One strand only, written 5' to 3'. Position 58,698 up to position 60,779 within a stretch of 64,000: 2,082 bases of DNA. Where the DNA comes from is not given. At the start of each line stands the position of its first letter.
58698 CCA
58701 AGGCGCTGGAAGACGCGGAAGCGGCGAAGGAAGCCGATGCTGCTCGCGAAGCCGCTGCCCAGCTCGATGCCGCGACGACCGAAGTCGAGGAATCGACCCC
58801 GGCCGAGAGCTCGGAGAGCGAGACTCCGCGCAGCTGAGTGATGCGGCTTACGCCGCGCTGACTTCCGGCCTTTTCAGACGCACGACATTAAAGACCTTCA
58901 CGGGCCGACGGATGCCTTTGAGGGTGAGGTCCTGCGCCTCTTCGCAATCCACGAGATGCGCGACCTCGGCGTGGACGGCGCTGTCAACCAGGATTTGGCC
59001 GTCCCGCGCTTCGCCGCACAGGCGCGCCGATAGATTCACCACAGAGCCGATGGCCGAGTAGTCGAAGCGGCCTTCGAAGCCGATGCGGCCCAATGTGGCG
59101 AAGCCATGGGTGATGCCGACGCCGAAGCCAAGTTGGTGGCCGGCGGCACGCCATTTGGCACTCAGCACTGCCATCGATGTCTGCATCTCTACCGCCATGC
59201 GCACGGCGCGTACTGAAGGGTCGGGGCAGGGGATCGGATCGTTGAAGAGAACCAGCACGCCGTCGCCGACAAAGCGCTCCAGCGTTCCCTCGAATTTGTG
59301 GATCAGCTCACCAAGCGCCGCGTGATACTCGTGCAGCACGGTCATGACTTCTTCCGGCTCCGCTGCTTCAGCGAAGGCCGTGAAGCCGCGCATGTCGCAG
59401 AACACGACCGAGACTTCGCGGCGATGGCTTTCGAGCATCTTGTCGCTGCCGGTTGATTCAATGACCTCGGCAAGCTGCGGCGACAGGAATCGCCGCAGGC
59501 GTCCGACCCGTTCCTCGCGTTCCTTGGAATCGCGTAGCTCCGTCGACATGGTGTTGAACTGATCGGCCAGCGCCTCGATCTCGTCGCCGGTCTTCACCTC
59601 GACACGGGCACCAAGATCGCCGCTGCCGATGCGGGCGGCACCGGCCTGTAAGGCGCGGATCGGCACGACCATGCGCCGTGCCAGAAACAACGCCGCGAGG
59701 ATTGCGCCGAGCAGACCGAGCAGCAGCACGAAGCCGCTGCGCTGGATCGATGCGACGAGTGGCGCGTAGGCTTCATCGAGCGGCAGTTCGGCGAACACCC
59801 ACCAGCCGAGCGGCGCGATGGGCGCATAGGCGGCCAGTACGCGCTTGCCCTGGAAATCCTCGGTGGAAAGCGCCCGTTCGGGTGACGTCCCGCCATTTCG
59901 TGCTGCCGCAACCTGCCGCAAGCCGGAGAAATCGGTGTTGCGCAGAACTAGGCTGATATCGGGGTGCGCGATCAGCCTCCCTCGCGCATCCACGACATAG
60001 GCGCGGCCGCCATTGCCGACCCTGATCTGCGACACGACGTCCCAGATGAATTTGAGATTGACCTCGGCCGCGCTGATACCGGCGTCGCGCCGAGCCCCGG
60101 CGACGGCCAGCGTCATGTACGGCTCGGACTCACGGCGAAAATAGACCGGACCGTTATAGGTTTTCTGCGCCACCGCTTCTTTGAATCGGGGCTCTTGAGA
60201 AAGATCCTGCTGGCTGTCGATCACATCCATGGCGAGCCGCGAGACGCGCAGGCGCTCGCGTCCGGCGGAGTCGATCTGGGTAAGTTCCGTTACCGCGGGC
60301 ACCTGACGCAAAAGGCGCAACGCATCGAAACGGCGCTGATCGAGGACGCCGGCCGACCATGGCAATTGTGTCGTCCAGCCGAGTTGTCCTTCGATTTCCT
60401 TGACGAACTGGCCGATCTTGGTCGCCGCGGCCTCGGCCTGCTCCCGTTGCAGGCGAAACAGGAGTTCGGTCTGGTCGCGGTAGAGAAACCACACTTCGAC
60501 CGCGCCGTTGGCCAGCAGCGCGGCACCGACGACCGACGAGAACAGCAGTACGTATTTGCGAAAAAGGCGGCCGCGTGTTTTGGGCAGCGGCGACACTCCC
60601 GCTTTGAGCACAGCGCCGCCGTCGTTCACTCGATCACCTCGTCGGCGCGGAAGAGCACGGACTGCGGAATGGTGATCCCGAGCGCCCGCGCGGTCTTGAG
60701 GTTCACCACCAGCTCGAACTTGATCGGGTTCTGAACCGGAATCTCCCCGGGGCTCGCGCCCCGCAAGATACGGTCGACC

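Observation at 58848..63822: Tandem array of orphan periplasmic binding-protein genes translationally coupled to a HAMP-adenylate cyclase: candidate binding-protein-dependent cAMP signalling module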

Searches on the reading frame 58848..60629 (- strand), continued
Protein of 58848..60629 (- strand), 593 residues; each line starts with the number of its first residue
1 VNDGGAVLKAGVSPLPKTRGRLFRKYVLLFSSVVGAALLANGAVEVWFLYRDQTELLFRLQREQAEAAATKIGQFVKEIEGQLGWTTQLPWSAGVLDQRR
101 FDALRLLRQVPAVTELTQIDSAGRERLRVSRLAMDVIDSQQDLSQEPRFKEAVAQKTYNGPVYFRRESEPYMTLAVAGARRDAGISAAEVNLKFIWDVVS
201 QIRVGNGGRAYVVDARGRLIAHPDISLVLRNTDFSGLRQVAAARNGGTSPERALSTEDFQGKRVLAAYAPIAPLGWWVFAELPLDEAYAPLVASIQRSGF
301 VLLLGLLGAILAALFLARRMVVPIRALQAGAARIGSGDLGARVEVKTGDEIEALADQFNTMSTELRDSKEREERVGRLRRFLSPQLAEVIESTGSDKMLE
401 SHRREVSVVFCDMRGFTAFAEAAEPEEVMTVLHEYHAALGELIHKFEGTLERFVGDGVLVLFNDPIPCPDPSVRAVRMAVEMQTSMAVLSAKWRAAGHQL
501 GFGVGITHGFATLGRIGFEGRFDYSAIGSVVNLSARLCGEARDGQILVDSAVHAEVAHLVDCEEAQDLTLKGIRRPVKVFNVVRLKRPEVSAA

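Call 73: find_encoding_contigs(protein=P0053, flank=6000, max_places=2)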
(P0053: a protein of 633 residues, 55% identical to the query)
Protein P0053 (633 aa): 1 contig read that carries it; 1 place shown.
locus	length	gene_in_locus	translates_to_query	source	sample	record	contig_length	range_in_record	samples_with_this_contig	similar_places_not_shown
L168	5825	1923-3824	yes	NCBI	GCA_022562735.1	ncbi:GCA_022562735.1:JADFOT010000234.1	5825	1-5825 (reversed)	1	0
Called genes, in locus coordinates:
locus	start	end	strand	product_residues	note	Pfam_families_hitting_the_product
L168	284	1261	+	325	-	PF04392:ABC_sub_bind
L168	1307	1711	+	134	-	-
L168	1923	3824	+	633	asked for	PF02743:dCache_1, PF17201:Cache_3-Cache_2 (weak), PF00672:HAMP, PF00211:Guanylate_cyc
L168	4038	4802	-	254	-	PF01925:TauE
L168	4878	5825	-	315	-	PF00205:TPP_enzyme_M (weak), PF02775:TPP_enzyme_C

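Call 74: find_encoding_contigs(protein=P0037, flank=8000, max_places=1)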
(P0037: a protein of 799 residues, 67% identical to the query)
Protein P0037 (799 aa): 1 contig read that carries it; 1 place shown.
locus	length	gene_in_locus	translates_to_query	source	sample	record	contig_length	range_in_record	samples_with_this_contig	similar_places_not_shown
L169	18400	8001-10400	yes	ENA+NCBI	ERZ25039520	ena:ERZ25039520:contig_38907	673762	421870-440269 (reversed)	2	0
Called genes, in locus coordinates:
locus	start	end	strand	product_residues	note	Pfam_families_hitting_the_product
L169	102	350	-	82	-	PF02195:ParB_N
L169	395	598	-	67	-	-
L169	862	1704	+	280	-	PF11306:DUF3108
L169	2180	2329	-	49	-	-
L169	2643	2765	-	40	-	-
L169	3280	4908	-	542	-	PF14691:Fer4_20, PF01262:AlaDh_PNT_C (faint), PF13738:Pyr_redox_3 (faint), PF07992:Pyr_redox_2, PF13450:NAD_binding_8 (weak), PF12838:Fer4_7 (weak), PF14697:Fer4_21 (weak), PF00037:Fer4 (weak), +3 more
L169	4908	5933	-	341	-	PF02775:TPP_enzyme_C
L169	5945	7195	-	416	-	PF01855:POR_N, PF17147:PFOR_II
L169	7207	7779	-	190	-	PF01558:POR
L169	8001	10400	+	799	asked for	PF02743:dCache_1, PF00672:HAMP, PF01590:GAF, PF13185:GAF_2, PF13492:GAF_3, PF00211:Guanylate_cyc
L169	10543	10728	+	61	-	-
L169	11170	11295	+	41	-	-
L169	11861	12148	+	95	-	-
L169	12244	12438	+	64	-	-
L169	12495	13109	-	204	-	-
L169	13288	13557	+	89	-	-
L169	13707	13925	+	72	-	-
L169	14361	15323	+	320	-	-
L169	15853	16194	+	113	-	-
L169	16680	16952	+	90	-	-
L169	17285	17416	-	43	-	-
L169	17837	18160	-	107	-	-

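Call 75: find_encoding_contigs(protein=P0111, flank=8000, max_places=1)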
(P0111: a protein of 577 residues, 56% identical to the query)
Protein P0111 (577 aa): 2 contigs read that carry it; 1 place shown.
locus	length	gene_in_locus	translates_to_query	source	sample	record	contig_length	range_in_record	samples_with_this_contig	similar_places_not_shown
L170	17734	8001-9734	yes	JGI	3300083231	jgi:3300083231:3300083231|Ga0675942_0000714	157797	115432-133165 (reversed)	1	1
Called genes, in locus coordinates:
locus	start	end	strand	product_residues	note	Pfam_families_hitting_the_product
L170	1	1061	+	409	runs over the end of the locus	PF07992:Pyr_redox_2, PF00070:Pyr_redox, PF18267:Rubredoxin_C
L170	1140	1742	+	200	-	PF12797:Fer4_2 (faint), PF14697:Fer4_21 (faint), PF13187:Fer4_9 (faint), PF13247:Fer4_11, PF12838:Fer4_7, PF00037:Fer4 (weak), PF12837:Fer4_6 (weak), PF13237:Fer4_10 (weak)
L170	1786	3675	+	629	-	PF03063:Prismane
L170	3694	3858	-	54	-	-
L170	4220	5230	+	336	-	PF08100:Dimerisation, PF00891:Methyltransf_2, PF08242:Methyltransf_12 (weak)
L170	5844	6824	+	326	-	PF04392:ABC_sub_bind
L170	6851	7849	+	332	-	PF04392:ABC_sub_bind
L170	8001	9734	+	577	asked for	PF02743:dCache_1, PF00672:HAMP, PF00211:Guanylate_cyc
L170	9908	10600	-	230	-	PF13353:Fer4_12 (weak), PF04055:Radical_SAM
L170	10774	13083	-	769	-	PF03477:ATP-cone, PF13597:NRDD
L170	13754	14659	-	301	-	PF01063:Aminotran_4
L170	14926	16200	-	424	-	PF00815:Histidinol_dh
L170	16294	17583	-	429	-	PF06808:DctM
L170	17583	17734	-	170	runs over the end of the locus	PF04290:DctQ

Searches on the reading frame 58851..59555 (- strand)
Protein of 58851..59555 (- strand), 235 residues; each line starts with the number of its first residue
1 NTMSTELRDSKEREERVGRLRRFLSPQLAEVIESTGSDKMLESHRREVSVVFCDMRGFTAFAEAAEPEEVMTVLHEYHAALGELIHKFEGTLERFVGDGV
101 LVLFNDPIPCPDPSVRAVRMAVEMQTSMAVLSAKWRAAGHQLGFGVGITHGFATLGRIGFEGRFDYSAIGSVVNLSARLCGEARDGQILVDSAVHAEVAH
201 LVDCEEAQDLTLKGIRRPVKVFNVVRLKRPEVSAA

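Call 32: find_related_loci(query=A2, collection=metagenome_contigs, flank=10000)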
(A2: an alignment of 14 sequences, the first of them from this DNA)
Query A2 (235 aa) in metagenome_contigs; peptide patterns used: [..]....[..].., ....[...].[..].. (x = any residue, [..] = any of these).
600 stretches matched a pattern (row limit reached: there are more); 591 encode a relative of the query (tblastn E <= 1e-3); the best 80 are kept; 80 distinct loci.
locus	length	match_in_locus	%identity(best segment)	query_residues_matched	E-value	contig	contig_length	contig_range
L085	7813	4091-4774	82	1-228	1e-125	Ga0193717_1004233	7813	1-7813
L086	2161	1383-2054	78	1-224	1e-125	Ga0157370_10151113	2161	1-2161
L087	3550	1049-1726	66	2-227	2e-103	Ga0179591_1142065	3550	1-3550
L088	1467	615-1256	68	15-228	5e-109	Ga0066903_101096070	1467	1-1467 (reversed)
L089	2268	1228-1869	67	15-228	1e-105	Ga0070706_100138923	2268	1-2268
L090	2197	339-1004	67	15-235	2e-105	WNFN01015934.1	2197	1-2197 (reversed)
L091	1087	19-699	64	2-228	5e-110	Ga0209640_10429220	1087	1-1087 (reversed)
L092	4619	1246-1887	66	15-228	6e-101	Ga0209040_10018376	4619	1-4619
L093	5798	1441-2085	67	15-229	2e-100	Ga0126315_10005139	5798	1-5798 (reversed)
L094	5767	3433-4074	67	15-228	2e-100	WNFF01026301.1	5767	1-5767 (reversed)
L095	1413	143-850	63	2-235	4e-108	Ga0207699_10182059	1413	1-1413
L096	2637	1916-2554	66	15-227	1e-103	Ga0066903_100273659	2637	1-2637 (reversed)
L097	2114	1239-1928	63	1-230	4e-105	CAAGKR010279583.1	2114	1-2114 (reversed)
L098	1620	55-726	66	2-225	8e-107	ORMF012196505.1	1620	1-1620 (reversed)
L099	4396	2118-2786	65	2-224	2e-100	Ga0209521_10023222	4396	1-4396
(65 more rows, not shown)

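Call 54: search_solved_structures(query=A2, max_evalue=1e-8, show_alignments=2)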
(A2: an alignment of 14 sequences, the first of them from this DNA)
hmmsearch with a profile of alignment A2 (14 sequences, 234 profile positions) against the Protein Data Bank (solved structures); distinct sequences matched with E-value up to 1e-8: 50.
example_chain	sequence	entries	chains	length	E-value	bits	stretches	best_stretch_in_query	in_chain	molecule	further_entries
3r5g_A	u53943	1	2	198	1.4e-49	171.5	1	43-230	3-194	CyaB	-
6fht_A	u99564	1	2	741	2.1e-42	148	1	20-229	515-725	Bacteriophytochrome,Adenylate cyclase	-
2w01_A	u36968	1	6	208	2.5e-41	144.5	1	46-229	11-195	ADENYLATE CYCLASE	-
1wc0_A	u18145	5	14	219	1.2e-29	106.3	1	48-224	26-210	ADENYLATE CYCLASE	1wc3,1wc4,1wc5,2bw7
1wc1_A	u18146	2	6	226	1.3e-29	106.1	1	48-224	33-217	ADENYLATE CYCLASE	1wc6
5x4t_A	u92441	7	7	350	1.3e-21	79.9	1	22-227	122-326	Photoactivated adenylyl cyclase | Family 3 adenylate cyclase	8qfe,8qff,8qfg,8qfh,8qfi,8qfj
9f1z_A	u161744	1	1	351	1.4e-21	79.9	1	22-227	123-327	Family 3 adenylate cyclase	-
5x4u_A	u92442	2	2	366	1.5e-21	79.8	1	22-227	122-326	Photoactivated adenylyl cyclase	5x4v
4yus_A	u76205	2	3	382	1.7e-21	79.6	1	22-227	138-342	Family 3 adenylate cyclase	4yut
9f1w_A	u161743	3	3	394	1.8e-21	79.5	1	22-227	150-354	Family 3 adenylate cyclase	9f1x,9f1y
8buz_A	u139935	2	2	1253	1.2e-17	67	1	8-192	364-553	Adenylate cyclase type 8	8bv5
4p2f_A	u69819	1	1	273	2.3e-17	66.1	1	22-216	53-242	Adenylate cyclase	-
3et6_A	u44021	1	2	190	2.9e-17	65.7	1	49-216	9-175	Soluble guanylyl cyclase beta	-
7yz9_A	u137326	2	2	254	3.4e-17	65.5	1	22-216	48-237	Adenylate cyclase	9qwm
4p2m_A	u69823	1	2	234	3.5e-17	65.5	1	24-216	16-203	Adenylate cyclase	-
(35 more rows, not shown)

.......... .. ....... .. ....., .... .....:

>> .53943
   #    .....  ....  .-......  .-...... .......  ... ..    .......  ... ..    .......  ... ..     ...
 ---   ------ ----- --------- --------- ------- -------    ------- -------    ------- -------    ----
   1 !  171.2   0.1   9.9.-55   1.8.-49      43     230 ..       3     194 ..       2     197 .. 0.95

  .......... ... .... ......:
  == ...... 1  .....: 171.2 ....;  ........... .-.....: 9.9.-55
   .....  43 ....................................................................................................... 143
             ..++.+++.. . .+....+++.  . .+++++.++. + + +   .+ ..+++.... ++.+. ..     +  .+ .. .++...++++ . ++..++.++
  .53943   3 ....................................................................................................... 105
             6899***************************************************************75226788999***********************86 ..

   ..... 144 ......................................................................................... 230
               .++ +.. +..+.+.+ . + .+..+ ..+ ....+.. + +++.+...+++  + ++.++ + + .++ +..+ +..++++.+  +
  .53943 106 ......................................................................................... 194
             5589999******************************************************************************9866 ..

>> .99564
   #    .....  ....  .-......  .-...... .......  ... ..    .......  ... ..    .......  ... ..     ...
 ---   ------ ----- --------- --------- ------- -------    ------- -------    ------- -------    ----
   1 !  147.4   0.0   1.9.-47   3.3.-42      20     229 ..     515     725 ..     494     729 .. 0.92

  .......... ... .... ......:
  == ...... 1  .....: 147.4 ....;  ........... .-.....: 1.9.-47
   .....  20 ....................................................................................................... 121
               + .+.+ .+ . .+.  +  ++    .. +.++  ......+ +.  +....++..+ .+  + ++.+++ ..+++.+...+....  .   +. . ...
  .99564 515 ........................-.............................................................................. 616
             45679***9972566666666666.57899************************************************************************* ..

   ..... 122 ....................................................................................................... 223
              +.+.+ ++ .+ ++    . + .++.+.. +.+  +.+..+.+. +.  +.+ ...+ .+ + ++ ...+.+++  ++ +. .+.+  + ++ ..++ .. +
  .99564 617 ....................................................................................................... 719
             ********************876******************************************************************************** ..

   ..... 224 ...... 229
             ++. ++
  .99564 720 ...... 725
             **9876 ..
